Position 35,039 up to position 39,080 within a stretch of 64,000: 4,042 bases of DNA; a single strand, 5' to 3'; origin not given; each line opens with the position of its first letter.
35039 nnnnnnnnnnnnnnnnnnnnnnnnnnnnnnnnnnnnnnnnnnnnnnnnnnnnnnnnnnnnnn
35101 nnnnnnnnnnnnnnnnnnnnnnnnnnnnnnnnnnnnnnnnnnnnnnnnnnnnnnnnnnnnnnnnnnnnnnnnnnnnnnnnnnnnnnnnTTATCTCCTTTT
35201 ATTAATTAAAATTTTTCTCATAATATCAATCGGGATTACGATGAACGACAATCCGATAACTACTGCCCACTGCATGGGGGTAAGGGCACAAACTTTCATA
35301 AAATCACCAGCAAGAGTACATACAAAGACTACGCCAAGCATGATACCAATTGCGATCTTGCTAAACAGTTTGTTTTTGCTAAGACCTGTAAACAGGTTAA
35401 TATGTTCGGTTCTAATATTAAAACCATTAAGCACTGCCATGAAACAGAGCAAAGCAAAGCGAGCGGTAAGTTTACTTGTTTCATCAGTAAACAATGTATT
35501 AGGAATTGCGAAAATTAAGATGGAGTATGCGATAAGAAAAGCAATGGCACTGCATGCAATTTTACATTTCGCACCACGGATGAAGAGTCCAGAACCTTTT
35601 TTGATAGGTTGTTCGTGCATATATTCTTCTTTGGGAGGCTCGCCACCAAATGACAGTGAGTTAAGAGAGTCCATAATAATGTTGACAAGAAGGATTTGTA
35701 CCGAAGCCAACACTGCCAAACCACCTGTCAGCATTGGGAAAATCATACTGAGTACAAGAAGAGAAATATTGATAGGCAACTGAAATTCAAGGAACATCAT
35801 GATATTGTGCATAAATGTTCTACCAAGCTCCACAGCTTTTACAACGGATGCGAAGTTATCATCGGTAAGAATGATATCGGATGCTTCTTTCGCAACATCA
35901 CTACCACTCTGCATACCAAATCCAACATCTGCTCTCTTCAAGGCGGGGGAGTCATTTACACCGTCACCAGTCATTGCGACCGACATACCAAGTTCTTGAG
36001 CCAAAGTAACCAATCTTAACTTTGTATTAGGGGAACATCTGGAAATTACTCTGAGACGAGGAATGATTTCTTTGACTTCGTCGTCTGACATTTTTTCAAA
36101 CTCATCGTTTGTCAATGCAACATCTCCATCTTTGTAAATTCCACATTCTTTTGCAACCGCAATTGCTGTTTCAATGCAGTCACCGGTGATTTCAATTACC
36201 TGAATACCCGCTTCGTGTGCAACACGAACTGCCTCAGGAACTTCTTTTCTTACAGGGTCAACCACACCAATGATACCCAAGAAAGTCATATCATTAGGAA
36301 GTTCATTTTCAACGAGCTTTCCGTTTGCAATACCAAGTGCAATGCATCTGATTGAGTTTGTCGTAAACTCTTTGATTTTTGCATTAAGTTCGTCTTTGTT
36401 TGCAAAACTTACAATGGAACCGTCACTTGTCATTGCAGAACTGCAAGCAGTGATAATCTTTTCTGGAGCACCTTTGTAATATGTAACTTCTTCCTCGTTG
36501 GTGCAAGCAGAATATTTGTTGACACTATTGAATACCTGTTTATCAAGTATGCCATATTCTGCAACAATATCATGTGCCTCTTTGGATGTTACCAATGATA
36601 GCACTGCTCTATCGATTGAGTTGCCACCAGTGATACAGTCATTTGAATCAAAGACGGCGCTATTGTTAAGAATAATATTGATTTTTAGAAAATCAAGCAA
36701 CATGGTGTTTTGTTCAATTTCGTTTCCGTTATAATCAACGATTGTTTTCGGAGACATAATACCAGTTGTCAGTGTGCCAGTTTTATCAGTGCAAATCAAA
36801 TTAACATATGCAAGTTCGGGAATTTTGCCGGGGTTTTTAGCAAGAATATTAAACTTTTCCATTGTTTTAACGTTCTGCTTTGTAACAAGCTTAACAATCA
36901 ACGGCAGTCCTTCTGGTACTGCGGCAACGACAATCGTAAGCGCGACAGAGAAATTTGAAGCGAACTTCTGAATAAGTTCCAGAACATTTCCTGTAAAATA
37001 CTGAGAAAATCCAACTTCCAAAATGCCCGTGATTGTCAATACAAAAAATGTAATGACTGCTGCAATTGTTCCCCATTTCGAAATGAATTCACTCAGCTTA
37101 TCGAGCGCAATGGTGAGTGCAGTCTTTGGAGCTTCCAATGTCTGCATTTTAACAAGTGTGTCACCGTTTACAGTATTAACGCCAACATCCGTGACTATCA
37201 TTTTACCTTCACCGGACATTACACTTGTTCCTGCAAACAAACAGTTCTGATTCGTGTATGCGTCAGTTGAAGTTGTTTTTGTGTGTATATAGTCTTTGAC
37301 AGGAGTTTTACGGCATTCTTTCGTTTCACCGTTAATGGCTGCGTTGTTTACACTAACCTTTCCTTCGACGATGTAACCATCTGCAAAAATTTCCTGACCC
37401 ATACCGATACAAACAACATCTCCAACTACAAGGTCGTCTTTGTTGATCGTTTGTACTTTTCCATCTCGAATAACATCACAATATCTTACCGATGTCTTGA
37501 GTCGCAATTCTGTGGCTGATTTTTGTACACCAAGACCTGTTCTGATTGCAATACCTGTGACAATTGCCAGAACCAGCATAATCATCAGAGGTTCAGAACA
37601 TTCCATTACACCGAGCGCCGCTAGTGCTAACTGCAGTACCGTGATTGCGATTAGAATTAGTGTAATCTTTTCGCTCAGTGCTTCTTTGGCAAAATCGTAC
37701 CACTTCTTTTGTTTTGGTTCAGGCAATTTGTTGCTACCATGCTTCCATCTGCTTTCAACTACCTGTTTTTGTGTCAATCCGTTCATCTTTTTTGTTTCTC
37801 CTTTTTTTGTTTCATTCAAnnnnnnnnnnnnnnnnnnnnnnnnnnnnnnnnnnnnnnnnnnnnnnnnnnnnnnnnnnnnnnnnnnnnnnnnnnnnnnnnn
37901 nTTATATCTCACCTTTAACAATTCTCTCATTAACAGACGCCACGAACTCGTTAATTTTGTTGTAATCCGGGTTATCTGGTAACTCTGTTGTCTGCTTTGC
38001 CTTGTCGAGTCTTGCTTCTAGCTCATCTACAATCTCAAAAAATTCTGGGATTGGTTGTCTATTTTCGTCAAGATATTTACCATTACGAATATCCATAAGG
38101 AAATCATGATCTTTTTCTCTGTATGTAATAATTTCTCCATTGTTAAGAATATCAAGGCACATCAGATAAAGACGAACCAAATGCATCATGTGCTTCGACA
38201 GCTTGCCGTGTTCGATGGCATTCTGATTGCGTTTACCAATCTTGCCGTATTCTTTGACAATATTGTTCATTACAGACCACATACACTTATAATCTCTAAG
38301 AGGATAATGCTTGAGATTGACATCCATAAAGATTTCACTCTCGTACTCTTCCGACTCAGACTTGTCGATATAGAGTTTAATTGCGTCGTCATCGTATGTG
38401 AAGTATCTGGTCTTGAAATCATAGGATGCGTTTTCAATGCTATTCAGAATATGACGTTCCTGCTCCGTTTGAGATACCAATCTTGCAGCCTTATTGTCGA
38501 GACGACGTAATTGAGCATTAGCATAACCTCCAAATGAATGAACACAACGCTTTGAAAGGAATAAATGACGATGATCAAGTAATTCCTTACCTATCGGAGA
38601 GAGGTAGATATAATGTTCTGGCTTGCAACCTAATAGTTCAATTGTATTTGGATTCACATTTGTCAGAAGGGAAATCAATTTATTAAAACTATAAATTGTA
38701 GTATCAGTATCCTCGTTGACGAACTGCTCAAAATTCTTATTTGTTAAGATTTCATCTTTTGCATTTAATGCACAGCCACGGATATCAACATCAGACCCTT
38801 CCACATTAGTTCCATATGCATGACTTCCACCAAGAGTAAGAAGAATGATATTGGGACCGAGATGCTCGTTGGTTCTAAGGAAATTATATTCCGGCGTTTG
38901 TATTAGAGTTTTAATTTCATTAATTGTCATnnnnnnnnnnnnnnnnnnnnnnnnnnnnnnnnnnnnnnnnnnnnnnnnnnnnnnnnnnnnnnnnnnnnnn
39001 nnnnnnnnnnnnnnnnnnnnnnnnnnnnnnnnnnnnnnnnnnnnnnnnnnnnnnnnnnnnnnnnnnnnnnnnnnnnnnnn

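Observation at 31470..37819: Ter-like membrane/Ca2+ stress island: SPFH protein, small TM peptides, TM-anchored coiled-coil protein, three tandem TerD paralogues and a P-type Ca2+-type ATPase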

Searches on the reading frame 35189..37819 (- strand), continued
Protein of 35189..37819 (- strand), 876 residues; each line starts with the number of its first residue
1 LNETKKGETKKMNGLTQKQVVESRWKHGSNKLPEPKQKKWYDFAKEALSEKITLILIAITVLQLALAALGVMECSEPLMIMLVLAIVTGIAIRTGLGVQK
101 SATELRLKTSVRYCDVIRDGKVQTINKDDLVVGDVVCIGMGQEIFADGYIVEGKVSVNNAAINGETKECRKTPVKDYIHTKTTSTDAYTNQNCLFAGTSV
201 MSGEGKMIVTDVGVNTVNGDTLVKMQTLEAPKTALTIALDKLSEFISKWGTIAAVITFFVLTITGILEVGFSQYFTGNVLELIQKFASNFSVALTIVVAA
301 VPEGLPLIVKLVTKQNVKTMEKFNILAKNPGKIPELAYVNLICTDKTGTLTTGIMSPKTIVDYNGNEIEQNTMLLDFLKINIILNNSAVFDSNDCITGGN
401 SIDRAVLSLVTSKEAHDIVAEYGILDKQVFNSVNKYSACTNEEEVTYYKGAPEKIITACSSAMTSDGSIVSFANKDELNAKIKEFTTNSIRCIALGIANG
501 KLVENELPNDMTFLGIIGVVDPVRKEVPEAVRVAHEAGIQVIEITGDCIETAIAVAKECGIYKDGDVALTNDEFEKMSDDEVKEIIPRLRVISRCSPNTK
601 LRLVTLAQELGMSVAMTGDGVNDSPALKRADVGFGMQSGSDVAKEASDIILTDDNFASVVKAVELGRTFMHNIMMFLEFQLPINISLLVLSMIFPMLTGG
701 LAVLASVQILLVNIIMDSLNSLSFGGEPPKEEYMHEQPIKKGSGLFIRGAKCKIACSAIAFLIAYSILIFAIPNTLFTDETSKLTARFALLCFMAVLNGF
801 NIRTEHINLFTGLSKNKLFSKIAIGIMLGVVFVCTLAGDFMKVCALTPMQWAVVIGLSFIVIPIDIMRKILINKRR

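Call 40: search_solved_structures(query=window:35189-37786:-, max_evalue=1e-85, show_alignments=5)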
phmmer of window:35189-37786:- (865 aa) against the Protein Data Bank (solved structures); distinct sequences matched with E-value up to 1e-85: 6.
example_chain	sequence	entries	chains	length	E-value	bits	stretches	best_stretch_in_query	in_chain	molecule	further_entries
8qmp_A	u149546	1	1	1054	3e-96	326.6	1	12-859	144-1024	Calcium-transporting ATPase 8, plasma membrane-type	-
8iww_A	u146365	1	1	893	5.3e-89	302.6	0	409-859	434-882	Calcium-transporting ATPase type 2C member 1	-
8iwp_A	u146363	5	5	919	6.1e-89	302.5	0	409-859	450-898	Calcium-transporting ATPase type 2C member 1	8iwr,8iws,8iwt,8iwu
7yag_A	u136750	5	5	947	6.9e-89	302.3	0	409-859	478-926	Calcium-transporting ATPase type 2C member 1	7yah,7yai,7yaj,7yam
9euq_A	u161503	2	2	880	3.3e-86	293.4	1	2-862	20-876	Calcium-transporting ATPase lmo0841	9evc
6zhf_A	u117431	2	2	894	3.5e-86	293.4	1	2-862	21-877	Calcium-transporting ATPase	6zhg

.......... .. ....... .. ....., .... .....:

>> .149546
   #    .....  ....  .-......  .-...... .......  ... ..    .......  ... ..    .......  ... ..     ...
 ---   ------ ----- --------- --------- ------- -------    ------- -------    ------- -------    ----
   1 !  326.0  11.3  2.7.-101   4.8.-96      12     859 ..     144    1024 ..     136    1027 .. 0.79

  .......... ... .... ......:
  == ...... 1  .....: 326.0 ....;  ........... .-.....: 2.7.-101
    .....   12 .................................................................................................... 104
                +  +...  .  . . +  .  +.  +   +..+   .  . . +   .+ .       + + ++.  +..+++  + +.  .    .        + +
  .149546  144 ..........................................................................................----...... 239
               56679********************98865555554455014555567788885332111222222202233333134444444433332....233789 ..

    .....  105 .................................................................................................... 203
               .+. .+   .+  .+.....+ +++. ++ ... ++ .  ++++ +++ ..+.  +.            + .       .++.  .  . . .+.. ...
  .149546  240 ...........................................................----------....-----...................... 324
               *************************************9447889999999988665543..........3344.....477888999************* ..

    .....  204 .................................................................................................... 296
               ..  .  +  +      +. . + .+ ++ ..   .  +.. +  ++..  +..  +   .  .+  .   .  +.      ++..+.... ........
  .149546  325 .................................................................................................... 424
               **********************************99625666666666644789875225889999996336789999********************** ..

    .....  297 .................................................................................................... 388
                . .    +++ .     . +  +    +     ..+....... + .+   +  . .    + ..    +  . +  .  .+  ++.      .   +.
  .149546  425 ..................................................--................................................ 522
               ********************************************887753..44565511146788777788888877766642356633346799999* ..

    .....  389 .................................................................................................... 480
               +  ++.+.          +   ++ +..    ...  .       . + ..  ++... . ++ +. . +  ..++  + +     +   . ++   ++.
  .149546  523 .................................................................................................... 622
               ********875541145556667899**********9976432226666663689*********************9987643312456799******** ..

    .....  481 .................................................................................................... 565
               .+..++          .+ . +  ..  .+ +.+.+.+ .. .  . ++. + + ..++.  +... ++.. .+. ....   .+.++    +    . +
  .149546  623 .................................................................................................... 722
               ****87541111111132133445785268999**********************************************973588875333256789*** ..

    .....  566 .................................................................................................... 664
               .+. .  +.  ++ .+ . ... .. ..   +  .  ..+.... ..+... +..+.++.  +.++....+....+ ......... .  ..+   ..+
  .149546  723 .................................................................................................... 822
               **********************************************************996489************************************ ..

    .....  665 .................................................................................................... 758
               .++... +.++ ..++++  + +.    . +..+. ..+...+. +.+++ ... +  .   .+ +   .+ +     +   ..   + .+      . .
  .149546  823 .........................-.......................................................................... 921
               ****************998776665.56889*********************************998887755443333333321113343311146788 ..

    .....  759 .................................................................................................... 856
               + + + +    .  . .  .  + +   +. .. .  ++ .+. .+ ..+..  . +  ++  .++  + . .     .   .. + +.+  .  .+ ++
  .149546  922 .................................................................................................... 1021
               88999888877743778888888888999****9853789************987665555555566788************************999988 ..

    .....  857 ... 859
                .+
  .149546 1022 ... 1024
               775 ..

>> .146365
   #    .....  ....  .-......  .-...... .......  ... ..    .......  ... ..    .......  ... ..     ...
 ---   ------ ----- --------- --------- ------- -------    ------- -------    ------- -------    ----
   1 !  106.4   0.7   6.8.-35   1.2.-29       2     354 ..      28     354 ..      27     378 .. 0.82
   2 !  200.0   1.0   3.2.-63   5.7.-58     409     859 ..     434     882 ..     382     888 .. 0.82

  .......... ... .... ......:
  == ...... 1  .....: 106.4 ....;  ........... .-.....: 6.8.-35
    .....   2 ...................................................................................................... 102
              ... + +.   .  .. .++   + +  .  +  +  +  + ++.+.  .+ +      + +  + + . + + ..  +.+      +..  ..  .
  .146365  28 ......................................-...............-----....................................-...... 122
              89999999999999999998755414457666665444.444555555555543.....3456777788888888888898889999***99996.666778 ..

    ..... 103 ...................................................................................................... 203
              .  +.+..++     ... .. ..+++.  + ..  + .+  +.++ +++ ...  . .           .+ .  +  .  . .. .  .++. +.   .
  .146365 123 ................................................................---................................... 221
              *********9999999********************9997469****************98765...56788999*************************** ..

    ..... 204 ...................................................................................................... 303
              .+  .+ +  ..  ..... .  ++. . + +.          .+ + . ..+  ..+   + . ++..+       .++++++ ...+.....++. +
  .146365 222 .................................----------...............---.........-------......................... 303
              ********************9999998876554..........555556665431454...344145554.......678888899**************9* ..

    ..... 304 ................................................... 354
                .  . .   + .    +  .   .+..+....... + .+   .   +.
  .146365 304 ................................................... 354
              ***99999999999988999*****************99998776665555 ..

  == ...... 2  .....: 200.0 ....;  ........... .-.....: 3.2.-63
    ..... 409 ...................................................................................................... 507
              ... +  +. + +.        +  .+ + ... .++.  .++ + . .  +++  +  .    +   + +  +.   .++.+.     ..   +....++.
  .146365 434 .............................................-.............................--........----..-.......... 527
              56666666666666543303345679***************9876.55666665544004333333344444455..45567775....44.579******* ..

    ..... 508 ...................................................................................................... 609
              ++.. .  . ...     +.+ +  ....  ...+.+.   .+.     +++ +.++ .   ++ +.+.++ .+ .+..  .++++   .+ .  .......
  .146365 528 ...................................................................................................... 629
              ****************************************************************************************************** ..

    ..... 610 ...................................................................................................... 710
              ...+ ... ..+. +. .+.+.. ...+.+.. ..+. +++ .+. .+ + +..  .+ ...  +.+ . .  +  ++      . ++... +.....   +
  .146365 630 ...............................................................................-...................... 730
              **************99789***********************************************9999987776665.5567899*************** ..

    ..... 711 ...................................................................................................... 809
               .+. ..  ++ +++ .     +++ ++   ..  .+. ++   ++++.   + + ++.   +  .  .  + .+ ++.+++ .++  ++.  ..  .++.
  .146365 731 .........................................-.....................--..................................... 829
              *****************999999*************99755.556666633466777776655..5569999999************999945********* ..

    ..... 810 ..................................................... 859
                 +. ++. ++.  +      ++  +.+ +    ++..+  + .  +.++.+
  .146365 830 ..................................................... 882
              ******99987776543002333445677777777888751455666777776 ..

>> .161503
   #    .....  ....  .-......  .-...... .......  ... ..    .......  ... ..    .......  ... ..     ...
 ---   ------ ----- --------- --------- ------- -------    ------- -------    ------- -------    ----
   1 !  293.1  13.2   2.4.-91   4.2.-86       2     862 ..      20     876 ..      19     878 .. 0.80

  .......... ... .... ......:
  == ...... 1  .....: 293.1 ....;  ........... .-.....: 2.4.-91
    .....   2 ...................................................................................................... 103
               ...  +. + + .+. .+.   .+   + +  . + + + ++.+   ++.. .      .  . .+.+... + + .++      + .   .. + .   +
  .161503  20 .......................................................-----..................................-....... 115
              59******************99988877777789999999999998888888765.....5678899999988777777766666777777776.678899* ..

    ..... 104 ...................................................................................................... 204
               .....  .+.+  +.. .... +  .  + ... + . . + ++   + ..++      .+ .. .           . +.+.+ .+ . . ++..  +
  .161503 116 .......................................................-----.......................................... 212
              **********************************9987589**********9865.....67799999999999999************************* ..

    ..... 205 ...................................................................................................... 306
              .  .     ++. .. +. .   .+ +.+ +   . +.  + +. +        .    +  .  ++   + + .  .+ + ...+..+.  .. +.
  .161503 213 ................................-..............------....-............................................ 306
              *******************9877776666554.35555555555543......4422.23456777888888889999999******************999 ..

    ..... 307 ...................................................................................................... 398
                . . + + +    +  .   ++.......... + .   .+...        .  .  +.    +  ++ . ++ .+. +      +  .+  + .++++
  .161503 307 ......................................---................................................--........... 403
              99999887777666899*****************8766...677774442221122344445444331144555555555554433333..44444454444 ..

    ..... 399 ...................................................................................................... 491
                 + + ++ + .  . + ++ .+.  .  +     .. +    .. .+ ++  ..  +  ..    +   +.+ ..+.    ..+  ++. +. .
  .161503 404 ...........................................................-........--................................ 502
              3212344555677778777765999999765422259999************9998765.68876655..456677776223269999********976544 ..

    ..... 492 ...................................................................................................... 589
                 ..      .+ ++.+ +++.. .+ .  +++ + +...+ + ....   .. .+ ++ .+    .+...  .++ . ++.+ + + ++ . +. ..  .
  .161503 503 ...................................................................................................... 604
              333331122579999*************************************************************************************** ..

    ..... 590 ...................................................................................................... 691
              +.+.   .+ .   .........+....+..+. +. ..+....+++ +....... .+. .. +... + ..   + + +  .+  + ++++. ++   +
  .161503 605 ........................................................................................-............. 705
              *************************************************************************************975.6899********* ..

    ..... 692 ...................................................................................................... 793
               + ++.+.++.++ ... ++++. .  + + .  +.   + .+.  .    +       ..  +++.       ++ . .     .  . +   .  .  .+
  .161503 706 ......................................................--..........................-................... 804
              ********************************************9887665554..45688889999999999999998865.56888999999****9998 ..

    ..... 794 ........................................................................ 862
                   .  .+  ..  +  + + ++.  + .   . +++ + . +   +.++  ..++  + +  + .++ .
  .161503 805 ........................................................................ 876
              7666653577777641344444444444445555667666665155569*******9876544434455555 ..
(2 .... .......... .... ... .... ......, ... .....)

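Call 106: get_annotated_region(hit=H51, flank=5000)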
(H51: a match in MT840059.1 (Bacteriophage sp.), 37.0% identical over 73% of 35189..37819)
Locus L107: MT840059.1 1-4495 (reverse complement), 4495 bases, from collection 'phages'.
description: UNVERIFIED: Bacteriophage sp. clone scaffold_23145 genomic sequence.
organism: Bacteriophage sp. (NCBI taxid 38018)
taxonomy: Viruses
host: -; source: human fecal samples; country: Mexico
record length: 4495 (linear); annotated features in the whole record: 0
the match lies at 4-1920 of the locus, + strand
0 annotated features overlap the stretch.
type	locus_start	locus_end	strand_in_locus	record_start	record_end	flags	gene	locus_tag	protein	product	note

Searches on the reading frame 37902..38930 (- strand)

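Call 3: search_protein_families(library=pfam, proteins=[window:37902-38930:-], max_evalue=0.01)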
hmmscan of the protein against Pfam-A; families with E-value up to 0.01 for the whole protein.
window:37902-38930:- (342 aa): 2 families
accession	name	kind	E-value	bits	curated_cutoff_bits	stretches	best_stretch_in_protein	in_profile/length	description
PF10127.15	RlaP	-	1.9e-18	67.5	23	1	20-330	12-247/249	RNA repair pathway DNA polymerase beta family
PF01909.29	NTP_transf_2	-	0.0013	19.5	21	1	20-50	7-36/93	Nucleotidyltransferase domain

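Call 8: search_protein_families(library=phrogs, proteins=[window:37902-38930:-], max_evalue=0.001)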
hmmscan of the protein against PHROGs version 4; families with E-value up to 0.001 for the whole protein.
window:37902-38930:- (342 aa): 2 families
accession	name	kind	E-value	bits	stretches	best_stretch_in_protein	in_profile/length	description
phrog_388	-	DNA, RNA and nucleotide metabolism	1.7e-59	202.7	1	14-340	23-336/351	nucleotidyltransferase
phrog_14344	-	DNA, RNA and nucleotide metabolism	0.00011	23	0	28-101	29-106/262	nucleotidyltransferase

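Call 14: search_protein_families(library=padloc, proteins=[window:37902-38930:-], max_evalue=0.001)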
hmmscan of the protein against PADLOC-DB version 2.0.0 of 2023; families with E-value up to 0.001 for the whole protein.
window:37902-38930:- (342 aa): 0 families
